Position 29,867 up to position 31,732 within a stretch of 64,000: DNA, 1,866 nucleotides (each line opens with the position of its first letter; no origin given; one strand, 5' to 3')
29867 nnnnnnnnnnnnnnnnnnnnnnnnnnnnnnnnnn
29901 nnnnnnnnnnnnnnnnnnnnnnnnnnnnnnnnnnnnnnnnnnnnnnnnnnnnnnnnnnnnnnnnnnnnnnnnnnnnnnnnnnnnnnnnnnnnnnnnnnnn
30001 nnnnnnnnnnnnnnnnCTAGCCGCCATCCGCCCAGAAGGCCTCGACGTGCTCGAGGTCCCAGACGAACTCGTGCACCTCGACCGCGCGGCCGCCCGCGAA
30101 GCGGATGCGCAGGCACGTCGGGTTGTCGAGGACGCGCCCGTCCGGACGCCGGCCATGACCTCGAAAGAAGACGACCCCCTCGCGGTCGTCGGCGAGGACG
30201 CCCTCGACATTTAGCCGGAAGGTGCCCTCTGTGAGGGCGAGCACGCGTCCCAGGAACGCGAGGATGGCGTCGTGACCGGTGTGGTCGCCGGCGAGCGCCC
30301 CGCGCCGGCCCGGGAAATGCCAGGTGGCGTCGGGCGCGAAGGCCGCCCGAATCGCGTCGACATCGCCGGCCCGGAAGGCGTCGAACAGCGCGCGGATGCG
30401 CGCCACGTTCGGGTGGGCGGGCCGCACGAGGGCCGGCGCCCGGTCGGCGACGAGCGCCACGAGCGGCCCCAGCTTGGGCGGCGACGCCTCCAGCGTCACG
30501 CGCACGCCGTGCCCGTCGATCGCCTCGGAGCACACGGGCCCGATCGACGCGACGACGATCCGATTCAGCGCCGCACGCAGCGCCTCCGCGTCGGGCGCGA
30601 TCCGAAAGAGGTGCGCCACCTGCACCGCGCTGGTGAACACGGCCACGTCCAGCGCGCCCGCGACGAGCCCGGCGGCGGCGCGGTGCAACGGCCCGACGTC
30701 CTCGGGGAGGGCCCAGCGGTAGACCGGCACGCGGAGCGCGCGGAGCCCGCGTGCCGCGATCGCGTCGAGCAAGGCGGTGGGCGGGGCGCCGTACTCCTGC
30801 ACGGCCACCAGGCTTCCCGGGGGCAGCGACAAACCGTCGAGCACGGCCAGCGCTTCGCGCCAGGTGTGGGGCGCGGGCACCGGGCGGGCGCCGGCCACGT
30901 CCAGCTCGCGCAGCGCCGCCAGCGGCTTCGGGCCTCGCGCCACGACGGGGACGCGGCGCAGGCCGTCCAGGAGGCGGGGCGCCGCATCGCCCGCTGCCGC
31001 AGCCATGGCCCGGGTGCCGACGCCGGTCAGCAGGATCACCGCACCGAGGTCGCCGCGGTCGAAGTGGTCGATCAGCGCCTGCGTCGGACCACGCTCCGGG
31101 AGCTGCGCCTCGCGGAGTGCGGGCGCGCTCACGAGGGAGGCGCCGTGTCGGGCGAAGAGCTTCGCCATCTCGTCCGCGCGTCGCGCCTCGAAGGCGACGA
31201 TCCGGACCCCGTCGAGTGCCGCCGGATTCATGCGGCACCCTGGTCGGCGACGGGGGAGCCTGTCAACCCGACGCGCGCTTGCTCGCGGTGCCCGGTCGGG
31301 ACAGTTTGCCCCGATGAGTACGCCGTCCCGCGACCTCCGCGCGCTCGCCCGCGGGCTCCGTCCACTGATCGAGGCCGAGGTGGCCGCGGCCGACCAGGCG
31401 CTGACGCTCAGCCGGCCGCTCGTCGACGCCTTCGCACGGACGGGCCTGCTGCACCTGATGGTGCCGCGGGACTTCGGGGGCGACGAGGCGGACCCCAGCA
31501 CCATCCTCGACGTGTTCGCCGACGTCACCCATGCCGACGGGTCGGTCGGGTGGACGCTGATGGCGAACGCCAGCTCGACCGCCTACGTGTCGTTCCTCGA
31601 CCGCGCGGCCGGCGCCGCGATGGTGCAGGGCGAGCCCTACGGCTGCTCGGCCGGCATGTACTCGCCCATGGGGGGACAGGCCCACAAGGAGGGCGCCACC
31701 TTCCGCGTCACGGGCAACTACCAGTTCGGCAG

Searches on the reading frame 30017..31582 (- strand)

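Call 48: search_protein_families(library=pfam, proteins=[window:30017-31582:-], max_evalue=0.0001)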
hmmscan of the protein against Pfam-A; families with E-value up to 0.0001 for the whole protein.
window:30017-31582:- (521 aa): 3 families
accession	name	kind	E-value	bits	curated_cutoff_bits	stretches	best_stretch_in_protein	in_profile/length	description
PF02602.20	HEM4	-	5.9e-28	98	27.5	1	137-375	1-230/231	Uroporphyrinogen-III synthase HemD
PF12680.13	SnoaL_2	-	4.7e-18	66.1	27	1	396-503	1-102/102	SnoaL-like domain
PF14534.12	DUF4440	-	8.8e-05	23.3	25.2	0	395-482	4-85/107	Domain of unknown function (DUF4440)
